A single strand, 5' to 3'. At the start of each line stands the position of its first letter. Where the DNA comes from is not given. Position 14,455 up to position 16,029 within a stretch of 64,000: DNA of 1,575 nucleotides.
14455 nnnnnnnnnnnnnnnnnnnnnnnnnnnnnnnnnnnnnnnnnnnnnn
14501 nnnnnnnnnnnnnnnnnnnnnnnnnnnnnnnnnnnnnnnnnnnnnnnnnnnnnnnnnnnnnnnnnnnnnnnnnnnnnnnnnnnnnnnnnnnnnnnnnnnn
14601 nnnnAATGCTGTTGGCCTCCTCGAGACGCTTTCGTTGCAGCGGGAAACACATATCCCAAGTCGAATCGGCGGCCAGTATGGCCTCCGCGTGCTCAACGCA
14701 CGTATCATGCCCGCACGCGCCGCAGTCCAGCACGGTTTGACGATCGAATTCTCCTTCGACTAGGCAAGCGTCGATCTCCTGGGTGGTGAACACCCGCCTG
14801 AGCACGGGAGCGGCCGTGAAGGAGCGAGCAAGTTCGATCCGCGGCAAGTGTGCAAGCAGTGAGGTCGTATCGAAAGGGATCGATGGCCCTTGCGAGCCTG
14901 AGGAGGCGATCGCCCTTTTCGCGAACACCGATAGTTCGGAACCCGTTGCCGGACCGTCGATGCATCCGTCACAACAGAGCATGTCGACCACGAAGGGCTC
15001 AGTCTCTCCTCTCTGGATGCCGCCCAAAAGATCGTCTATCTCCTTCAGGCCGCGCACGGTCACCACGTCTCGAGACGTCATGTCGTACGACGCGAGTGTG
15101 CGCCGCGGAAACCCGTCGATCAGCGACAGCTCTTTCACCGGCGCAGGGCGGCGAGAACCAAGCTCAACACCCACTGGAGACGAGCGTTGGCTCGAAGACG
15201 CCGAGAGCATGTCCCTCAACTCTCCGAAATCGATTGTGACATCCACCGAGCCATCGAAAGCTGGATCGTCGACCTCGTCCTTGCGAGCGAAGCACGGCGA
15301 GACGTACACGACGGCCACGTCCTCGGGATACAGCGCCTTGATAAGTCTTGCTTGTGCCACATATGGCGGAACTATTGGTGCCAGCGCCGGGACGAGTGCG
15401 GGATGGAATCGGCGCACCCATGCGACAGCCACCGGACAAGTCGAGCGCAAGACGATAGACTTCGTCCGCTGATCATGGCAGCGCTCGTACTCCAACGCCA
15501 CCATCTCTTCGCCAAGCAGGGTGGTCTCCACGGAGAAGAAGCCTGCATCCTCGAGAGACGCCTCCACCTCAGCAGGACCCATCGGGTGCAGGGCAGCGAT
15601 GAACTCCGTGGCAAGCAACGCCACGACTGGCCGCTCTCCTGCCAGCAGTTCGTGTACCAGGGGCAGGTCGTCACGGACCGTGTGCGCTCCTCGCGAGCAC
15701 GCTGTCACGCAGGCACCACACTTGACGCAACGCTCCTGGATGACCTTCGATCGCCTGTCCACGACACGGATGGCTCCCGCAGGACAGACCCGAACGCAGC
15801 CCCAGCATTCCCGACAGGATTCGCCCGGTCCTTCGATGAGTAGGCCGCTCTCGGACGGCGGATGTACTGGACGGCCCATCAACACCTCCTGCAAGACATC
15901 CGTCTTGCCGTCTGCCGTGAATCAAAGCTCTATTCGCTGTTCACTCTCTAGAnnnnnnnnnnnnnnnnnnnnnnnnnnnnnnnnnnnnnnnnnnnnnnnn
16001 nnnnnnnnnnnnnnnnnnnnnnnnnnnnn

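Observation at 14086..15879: HydS-type sensory [FeFe]-hydrogenase module fused directly to a GGDEF diguanylate cyclase (candidate H2/redox to c-di-GMP sensor)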

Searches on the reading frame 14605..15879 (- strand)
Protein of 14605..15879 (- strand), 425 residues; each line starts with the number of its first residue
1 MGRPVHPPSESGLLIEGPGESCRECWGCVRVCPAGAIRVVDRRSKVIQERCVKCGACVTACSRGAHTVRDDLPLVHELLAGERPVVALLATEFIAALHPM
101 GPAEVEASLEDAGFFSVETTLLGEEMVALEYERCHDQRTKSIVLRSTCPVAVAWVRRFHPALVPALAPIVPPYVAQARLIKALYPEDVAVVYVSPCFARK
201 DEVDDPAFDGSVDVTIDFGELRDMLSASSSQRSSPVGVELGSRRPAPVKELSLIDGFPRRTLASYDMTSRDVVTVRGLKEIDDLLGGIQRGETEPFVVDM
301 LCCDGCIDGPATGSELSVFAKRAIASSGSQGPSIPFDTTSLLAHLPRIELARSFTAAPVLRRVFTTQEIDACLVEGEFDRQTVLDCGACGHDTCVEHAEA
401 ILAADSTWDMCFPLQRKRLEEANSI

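Call 6: search_solved_structures(query=window:14614-15879:-, max_evalue=1, show_alignments=5)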
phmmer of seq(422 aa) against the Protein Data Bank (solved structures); distinct sequences matched with E-value up to 1: 95 (the best 60 are shown).
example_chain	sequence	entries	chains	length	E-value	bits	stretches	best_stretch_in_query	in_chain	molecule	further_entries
7p5h_A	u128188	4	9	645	9.8e-12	47.9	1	22-228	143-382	Fe-hydrogenase, subunit alpha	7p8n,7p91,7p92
9sw6_G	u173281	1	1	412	3.5e-11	46.1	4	4-70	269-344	Polyferredoxin protein MvhB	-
7qv7_D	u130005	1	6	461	6.7e-11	45.1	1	17-117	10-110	Hydrogen dependent carbon dioxide reductase subunit HydA2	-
8a6t_A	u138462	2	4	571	1.2e-10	44.3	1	45-228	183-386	Electron bifurcating hydrogenase subunit HydA1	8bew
9rkm_A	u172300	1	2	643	1.5e-08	37.4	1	21-218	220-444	[FeFe]-hydrogenase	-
30jk_A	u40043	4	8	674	1.8e-08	37.2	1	21-218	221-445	[FeFe]-hydrogenase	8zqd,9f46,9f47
6gm4_A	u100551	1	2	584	2.3e-08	36.8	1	49-224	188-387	Iron hydrogenase 1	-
6gm1_A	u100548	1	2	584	2.3e-08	36.8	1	49-224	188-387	Iron hydrogenase 1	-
7q4v_A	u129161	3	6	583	3.6e-08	36.2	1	48-218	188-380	Iron hydrogenase HydA1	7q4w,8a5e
7qhf_A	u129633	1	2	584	4.1e-08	35.9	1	49-225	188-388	Iron hydrogenase 1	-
6gly_A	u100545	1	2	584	4.2e-08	35.9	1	49-225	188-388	Iron hydrogenase 1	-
6gm0_A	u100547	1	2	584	4.4e-08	35.8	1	49-224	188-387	Iron hydrogenase 1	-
6gm8_A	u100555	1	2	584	4.8e-08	35.7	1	49-224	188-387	Iron hydrogenase 1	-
6gm2_A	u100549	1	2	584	5e-08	35.7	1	49-224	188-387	Iron hydrogenase 1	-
1c4a_A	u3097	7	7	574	5.3e-08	35.6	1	49-225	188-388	PROTEIN (FE-ONLY HYDROGENASE) | PROTEIN (PERIPLASMIC HYDROGENASE 1) | Iron hydrogenase 1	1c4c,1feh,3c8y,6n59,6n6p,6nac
8a6t_B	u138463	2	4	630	3.1e-05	26.5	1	18-65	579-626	Electron bifurcating hydrogenase subunit HydB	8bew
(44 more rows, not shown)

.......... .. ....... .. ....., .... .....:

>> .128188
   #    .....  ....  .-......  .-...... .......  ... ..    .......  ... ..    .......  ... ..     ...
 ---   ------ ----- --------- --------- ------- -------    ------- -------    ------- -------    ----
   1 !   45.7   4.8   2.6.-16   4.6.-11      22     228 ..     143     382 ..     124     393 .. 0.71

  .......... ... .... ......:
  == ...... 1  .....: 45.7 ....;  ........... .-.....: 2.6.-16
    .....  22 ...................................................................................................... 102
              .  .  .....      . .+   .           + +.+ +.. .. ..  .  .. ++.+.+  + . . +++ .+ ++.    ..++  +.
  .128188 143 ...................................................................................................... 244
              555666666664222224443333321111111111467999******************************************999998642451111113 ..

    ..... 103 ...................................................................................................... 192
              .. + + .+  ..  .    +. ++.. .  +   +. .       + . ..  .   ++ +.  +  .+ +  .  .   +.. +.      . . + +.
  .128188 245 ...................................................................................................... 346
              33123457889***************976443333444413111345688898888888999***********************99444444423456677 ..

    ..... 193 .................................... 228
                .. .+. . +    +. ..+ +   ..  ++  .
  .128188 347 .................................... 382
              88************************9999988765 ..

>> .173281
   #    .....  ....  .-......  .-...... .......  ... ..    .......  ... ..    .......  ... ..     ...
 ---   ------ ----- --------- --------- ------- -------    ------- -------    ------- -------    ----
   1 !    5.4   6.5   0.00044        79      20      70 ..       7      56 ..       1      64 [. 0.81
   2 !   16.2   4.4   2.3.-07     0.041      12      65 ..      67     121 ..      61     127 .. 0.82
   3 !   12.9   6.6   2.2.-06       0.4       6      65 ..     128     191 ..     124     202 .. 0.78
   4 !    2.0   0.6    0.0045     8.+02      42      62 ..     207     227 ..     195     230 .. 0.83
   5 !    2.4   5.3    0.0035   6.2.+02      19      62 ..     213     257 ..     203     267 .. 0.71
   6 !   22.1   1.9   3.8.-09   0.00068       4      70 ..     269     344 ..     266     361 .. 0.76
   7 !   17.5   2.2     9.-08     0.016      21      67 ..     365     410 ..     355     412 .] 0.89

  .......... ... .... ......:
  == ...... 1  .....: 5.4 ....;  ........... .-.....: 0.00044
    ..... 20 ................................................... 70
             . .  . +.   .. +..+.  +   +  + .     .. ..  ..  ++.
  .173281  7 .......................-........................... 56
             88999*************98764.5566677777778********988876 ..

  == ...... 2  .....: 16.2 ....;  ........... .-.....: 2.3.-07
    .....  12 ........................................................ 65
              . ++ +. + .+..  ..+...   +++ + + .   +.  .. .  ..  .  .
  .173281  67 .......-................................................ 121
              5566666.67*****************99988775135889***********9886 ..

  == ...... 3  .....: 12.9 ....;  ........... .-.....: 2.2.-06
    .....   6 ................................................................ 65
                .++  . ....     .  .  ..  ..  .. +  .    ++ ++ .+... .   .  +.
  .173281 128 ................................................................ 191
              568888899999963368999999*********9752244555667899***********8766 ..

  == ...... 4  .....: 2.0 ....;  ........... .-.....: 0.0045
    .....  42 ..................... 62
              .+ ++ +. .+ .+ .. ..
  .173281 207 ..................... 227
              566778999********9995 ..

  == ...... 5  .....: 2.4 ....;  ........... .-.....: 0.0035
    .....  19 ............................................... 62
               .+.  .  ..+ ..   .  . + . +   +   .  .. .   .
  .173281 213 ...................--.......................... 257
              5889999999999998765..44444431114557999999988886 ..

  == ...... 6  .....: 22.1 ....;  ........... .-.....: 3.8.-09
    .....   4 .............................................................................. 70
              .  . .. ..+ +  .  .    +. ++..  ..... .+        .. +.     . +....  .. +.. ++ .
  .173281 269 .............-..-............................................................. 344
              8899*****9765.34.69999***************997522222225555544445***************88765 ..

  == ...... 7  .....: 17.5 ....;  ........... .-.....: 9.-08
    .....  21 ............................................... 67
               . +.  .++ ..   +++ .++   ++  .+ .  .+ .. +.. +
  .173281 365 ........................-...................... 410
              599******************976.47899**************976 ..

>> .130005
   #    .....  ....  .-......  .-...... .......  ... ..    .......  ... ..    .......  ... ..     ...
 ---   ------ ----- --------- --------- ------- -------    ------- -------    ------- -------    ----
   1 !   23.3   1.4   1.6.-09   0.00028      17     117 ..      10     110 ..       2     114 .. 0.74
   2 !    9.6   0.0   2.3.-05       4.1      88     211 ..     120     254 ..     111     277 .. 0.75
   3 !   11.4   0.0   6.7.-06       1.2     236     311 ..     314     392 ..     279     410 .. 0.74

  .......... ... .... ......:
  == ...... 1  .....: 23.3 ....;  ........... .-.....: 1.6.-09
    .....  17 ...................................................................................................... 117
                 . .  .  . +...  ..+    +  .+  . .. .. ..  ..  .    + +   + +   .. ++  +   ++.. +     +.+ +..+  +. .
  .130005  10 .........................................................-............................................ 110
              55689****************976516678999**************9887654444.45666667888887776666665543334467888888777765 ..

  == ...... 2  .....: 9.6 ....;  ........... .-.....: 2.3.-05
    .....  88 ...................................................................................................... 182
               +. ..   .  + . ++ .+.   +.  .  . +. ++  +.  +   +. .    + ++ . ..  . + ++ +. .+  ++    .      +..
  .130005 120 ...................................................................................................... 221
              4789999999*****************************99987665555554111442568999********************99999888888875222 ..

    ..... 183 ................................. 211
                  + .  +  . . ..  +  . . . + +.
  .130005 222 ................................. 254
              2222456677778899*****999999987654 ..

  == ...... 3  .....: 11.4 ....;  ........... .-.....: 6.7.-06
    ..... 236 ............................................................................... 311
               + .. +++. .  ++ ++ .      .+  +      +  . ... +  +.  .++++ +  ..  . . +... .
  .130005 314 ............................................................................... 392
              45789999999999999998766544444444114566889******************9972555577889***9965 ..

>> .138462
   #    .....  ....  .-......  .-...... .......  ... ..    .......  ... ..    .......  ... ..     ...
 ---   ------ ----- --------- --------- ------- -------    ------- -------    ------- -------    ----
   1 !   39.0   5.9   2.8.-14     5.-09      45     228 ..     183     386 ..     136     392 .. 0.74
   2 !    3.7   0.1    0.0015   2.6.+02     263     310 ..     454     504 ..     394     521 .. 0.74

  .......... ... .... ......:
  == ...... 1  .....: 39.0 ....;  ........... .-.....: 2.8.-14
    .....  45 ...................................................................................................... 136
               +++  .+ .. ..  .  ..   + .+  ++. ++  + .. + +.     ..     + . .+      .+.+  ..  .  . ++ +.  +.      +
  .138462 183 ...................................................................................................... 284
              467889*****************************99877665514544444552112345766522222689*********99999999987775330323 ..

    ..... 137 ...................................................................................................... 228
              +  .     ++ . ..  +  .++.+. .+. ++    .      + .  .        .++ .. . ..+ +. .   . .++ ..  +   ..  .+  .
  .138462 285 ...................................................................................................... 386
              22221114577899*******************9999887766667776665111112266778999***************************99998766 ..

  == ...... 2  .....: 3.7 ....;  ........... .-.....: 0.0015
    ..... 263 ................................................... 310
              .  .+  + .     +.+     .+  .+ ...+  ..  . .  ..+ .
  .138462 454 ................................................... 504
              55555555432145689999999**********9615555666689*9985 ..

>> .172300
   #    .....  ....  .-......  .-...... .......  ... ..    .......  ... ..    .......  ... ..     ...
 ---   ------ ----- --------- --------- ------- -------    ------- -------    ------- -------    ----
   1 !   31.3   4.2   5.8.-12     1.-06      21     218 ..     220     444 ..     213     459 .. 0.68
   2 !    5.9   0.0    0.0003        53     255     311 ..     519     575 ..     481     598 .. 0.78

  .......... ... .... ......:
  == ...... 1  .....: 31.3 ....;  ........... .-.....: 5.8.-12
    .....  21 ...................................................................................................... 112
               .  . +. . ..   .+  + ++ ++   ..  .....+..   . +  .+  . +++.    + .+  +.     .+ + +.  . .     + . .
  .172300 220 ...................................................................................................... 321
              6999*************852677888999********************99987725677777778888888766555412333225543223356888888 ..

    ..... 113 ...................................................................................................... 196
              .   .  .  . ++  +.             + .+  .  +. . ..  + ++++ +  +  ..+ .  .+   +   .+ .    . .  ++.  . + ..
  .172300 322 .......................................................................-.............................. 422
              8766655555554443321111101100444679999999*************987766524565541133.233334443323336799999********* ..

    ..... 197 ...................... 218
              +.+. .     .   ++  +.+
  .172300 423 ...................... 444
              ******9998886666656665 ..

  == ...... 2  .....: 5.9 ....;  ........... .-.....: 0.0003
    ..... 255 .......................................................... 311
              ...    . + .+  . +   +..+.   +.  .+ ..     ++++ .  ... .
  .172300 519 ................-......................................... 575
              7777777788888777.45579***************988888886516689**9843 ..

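Call 32: search_protein_representatives(protein=window:14605-15879:-)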
Query: 425 residues. Proteins with E-value up to 0.001 (for the whole library): 3365; up to 1e-10: 1564; up to 1e-30: 431. The best 150 are listed.
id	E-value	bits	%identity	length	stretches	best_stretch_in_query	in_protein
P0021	3.4e-153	527.1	60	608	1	11-423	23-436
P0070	3.5e-130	451.3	65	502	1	103-422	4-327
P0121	1.5e-109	383.4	56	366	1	17-363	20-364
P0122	1.4e-107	376.9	52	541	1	60-422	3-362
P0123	3.8e-106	372.1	50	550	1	10-398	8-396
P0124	2.8e-96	339.6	51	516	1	14-359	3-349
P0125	8.9e-96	338.0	51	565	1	14-360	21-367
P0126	1.1e-92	327.8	56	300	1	13-293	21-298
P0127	3.3e-88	313.0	59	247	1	68-312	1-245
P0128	8.2e-88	311.7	45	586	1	18-422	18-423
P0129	1.1e-84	301.5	60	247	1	17-246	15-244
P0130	5.7e-81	289.2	36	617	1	17-417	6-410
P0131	5.2e-80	286.0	51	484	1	62-363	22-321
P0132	1.9e-75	271.0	34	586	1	14-418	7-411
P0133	1.6e-74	267.9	51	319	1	113-420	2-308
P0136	7.9e-71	255.8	40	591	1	21-417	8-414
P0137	3.1e-66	240.6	34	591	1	15-419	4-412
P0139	1.0e-65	238.9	34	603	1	20-419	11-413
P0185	6.3e-51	190.2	33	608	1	14-418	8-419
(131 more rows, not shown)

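Call 40: search_protein_families(library=pfam, alignment_id=A4, max_evalue=0.0001)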
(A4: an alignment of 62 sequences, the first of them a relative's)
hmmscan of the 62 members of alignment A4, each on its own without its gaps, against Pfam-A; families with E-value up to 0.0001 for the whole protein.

A. member 1, P0200 (647 aa): 8 families
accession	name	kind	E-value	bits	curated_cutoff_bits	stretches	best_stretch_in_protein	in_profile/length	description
PF02906.19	Fe_hyd_lg_C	-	2.4e-43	149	22.1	1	78-302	3-245/245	Iron only hydrogenase large subunit, C-terminal domain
PF02518.31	HATPase_c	-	2.9e-27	95.7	26.4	1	538-647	2-109/111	Histidine kinase-, DNA gyrase B-, and HSP90-like ATPase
PF00512.31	HisKA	-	1.1e-14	54.7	26.9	1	424-491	1-66/66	His Kinase A (phospho-acceptor) domain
PF04060.18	FeS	-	8.4e-10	38.7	23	1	379-409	3-33/33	Putative Fe-S cluster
PF13237.11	Fer4_10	-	2.3e-07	31.1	25.5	1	12-54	6-52/53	4Fe-4S dicluster domain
PF13187.11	Fer4_9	-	7.3e-07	29.6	27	1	14-57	1-50/52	4Fe-4S dicluster domain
PF13581.12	HATPase_c_2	-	2.7e-06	27.8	27.4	1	547-626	37-113/127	Histidine kinase-like ATPase domain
PF12838.12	Fer4_7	-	1.4e-05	25.9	27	1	14-56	1-50/52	4Fe-4S dicluster domain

B. families by the number of members that match (of 62 scanned): 35 families (the first 25 are shown)
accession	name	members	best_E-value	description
PF02906.19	Fe_hyd_lg_C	62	7.1e-59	Iron only hydrogenase large subunit, C-terminal domain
PF04060.18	FeS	62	3.1e-12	Putative Fe-S cluster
PF12838.12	Fer4_7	61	1.2e-10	4Fe-4S dicluster domain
PF13237.11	Fer4_10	58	6.9e-10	4Fe-4S dicluster domain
PF00037.32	Fer4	55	6.8e-11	4Fe-4S binding domain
PF13187.11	Fer4_9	50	3.8e-08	4Fe-4S dicluster domain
PF14697.11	Fer4_21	40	5.6e-08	4Fe-4S dicluster domain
PF12837.12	Fer4_6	38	1.9e-07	4Fe-4S binding domain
PF00989.32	PAS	22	1.1e-10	PAS fold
PF13188.13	PAS_8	22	4.6e-09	PAS domain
PF25160.1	LdpA_Fe-S-bd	22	1.8e-07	LdpA Fe-S cluster-binding domain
PF02518.31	HATPase_c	13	7.9e-29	Histidine kinase-, DNA gyrase B-, and HSP90-like ATPase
PF00512.31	HisKA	13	4.6e-21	His Kinase A (phospho-acceptor) domain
PF08448.16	PAS_4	13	3.6e-11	PAS fold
PF13426.13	PAS_9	13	1.3e-10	PAS domain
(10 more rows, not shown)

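Call 57: find_encoding_contigs(protein=P0130, flank=10000, max_places=2)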
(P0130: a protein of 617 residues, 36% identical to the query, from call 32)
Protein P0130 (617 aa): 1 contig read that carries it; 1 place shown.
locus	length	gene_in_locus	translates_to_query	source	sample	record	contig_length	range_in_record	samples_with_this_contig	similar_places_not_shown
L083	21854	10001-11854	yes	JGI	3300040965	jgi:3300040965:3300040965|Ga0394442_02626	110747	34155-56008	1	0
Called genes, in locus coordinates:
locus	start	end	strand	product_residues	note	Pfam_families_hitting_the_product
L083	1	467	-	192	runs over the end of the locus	PF00881:Nitroreductase, PF14512:TM1586_NiRdase (weak)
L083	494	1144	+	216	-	PF04542:Sigma70_r2, PF04545:Sigma70_r4, PF08281:Sigma70_r4_2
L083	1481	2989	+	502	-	PF05226:CHASE2, PF00211:Guanylate_cyc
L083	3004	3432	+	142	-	PF00027:cNMP_binding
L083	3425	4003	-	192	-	PF01169:GDT1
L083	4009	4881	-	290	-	PF08282:Hydrolase_3 (faint)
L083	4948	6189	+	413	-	PF00696:AA_kinase, PF22629:ACT_AHAS_ss (faint), PF13399:LytR_C (faint), PF01842:ACT, PF22468:ACT_9, PF13840:ACT_7, PF01842:ACT, PF22468:ACT_9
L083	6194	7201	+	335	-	PF01118:Semialdhyde_dh, PF02774:Semialdhyde_dhC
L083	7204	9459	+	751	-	PF00270:DEAD, PF04851:ResIII, PF00271:Helicase_C, PF22982:WHD_HRQ1, PF09369:MZB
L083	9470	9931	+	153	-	PF02481:DNA_processg_A (faint), PF18306:LDcluster4, PF03641:Lysine_decarbox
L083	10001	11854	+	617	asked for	PF13187:Fer4_9 (weak), PF13237:Fer4_10 (weak), PF02906:Fe_hyd_lg_C, PF04060:FeS (weak), PF00990:GGDEF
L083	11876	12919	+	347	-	PF04055:Radical_SAM, PF13353:Fer4_12 (faint)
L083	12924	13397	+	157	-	PF00293:NUDIX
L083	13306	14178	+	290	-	PF16575:CLP1_P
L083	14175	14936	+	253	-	PF01925:TauE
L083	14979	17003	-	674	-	PF16177:ACAS_N, PF00501:AMP-binding, PF13193:AMP-binding_C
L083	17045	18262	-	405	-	PF01590:GAF (faint), PF06580:His_kinase, PF02518:HATPase_c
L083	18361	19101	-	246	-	PF00072:Response_reg, PF04397:LytTR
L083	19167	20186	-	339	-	PF00586:AIRS, PF02769:AIRS_C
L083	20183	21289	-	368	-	PF01924:HypD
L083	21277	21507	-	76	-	PF01455:HupF_HypC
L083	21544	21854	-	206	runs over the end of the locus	PF13371:TPR_9 (faint), PF00515:TPR_1 (weak), PF12895:ANAPC3 (faint), PF13429:TPR_15 (weak), PF07719:TPR_2 (faint), PF13174:TPR_6 (faint), PF23914:TPR_CcmH_CycH, PF14559:TPR_19 (weak), +8 more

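Call 58: find_encoding_contigs(protein=P0132, flank=10000, max_places=2)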
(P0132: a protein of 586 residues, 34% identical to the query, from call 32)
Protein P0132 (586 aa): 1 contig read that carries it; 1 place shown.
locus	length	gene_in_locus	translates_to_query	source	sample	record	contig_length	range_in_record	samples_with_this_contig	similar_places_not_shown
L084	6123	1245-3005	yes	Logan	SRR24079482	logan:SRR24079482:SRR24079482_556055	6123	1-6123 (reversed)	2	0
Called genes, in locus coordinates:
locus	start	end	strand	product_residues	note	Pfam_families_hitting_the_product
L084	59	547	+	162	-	PF02481:DNA_processg_A (faint), PF18306:LDcluster4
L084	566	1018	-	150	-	PF01740:STAS, PF13466:STAS_2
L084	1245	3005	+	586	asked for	PF00037:Fer4 (faint), PF12838:Fer4_7, PF13187:Fer4_9 (weak), PF13237:Fer4_10 (weak), PF02906:Fe_hyd_lg_C, PF04060:FeS, PF00990:GGDEF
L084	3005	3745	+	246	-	PF01925:TauE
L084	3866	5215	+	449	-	PF06580:His_kinase, PF02518:HATPase_c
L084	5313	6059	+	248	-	PF00072:Response_reg, PF04397:LytTR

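Call 59: find_encoding_contigs(protein=P0139, flank=10000, max_places=2)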
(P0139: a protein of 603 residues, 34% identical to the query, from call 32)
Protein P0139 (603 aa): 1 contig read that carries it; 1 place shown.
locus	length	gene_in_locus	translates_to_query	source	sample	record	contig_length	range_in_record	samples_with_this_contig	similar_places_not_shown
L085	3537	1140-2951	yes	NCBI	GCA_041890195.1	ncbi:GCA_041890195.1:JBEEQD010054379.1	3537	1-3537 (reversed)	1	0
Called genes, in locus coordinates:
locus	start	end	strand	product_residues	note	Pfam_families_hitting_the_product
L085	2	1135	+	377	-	?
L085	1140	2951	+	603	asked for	PF12837:Fer4_6 (faint), PF12838:Fer4_7 (weak), PF13187:Fer4_9 (weak), PF13237:Fer4_10, PF25160:LdpA_Fe-S-bd (weak), PF02906:Fe_hyd_lg_C, PF04060:FeS, PF00990:GGDEF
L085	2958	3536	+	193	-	?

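Call 79: find_encoding_contigs(protein=P0136, flank=10000, max_places=1)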
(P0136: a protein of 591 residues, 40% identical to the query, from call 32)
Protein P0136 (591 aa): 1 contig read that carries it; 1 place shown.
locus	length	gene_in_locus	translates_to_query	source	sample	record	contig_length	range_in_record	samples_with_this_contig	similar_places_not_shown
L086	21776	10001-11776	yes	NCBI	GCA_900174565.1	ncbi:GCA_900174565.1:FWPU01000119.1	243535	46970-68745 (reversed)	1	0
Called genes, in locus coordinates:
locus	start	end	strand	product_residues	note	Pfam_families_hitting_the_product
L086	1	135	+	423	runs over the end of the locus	PF02310:B12-binding, PF04055:Radical_SAM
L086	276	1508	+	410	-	PF00696:AA_kinase, PF22629:ACT_AHAS_ss (faint), PF01842:ACT, PF13740:ACT_6 (faint), PF22468:ACT_9, PF13840:ACT_7, PF01842:ACT, PF22468:ACT_9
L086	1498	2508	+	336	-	PF01118:Semialdhyde_dh, PF02774:Semialdhyde_dhC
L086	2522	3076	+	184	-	PF02663:FmdE, PF01258:zf-dskA_traR (weak)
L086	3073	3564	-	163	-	-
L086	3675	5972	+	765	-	PF00270:DEAD, PF00271:Helicase_C, PF22982:WHD_HRQ1, PF09369:MZB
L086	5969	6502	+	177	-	PF18306:LDcluster4, PF03641:Lysine_decarbox (weak)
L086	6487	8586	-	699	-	PF01926:MMR_HSR1, PF02421:FeoB_N, PF17910:FeoB_Cyto, PF07670:Gate, PF07664:FeoB_C, PF07670:Gate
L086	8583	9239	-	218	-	PF01047:MarR (weak), PF01325:Fe_dep_repress, PF02742:Fe_dep_repr_C, PF04023:FeoA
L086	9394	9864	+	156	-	PF04073:tRNA_edit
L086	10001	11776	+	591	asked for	PF12838:Fer4_7 (weak), PF13187:Fer4_9 (weak), PF13237:Fer4_10, PF02906:Fe_hyd_lg_C, PF04060:FeS, PF00990:GGDEF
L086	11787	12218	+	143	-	PF00293:NUDIX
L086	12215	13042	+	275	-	PF16575:CLP1_P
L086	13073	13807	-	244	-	PF00072:Response_reg, PF04397:LytTR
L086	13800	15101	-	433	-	PF06580:His_kinase, PF02518:HATPase_c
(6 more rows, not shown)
